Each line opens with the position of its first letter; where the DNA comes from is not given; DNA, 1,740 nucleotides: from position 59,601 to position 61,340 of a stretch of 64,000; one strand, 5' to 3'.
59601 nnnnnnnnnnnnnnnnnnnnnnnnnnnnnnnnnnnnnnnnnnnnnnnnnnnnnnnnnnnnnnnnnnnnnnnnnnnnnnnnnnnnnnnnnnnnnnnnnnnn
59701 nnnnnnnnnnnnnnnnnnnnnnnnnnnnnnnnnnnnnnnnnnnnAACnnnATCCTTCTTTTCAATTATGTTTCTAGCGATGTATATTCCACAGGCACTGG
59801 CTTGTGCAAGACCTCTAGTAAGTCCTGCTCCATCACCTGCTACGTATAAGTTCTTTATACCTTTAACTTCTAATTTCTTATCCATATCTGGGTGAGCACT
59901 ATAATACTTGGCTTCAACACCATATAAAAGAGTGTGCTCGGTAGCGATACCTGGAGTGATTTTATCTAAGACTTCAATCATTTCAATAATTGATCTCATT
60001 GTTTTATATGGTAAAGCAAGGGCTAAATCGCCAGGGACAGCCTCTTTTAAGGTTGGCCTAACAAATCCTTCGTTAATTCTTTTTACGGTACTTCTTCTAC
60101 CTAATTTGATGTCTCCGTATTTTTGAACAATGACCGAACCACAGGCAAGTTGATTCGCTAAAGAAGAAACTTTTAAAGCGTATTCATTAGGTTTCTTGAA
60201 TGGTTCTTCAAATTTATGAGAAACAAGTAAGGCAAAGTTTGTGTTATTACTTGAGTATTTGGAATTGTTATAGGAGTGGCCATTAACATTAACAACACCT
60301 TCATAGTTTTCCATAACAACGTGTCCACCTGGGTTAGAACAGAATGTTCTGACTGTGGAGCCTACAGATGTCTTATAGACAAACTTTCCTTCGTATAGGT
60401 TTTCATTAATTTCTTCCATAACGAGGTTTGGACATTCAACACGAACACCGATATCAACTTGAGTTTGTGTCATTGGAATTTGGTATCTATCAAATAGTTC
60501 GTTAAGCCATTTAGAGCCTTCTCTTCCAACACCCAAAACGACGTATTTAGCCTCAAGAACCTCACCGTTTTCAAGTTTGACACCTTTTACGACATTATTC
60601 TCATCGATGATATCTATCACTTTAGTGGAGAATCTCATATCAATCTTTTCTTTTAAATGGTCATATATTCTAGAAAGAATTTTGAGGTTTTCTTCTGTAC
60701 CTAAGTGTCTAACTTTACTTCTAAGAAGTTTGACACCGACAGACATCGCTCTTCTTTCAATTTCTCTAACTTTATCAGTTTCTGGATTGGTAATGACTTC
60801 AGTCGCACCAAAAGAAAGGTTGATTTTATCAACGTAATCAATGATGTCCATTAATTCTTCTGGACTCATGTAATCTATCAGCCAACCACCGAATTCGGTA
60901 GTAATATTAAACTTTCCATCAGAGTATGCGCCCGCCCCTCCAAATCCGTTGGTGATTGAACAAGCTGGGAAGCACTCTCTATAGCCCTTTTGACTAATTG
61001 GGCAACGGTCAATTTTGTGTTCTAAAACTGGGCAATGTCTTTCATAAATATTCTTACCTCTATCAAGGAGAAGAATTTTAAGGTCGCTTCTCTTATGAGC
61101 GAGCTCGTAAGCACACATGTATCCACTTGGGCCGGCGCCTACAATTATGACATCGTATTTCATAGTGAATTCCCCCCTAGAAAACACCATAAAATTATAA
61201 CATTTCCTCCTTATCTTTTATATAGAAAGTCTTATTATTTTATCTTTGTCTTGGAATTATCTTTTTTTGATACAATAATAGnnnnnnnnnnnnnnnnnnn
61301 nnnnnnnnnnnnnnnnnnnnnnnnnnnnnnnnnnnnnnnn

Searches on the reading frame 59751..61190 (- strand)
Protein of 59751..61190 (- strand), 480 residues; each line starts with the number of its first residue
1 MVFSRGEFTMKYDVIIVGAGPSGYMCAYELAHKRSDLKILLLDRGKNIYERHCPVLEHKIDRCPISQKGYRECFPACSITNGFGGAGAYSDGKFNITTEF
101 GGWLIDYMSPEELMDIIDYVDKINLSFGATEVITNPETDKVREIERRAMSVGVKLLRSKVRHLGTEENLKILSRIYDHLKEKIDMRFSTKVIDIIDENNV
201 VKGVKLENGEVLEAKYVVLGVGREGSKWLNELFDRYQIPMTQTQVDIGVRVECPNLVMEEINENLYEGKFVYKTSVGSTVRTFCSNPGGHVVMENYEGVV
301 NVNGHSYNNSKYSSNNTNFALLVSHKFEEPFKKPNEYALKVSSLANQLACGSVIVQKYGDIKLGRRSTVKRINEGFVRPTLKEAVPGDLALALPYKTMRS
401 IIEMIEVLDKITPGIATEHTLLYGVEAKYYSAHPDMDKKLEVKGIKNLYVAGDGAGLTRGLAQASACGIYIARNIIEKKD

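Call 82: search_protein_families(library=pfam, proteins=[window:59751-61190:-], max_evalue=0.0001)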
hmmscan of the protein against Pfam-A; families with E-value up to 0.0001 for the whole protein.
window:59751-61190:- (480 aa): 10 families
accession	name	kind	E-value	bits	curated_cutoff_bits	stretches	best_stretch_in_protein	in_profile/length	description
PF07992.20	Pyr_redox_2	-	2e-14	54.2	26.1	2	176-254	190-268/291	Pyridine nucleotide-disulphide oxidoreductase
PF01134.28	GIDA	-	2e-14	53.9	22.1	1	187-477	114-385/391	Glucose inhibited division protein A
PF21688.3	FAD-depend_C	-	5e-11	43.6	27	1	247-428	4-196/197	FAD-dependent protein, C-terminal domain-like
PF03486.20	HI0933_like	-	9.1e-08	32.3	50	1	13-48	2-35/244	HI0933-like protein Rossmann domain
PF01266.30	DAO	-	2.7e-07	30.9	27.9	0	13-46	1-32/353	FAD dependent oxidoreductase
PF01946.23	Thi4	-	5.8e-07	29.4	26.2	1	10-44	16-49/235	Thi4 family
PF00890.30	FAD_binding_2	-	4.8e-06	26.5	20.4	0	13-46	1-32/414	FAD binding domain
PF05834.18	Lycopene_cycl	-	8.9e-06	25.4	23.4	0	13-48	1-36/380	Lycopene cyclase protein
PF13454.12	NAD_binding_9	-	1.4e-05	25.6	21.8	0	15-46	1-33/155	FAD-NAD(P)-binding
PF13450.12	NAD_binding_8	-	9.8e-05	23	21.9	0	16-47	1-30/68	NAD(P)-binding Rossmann-like domain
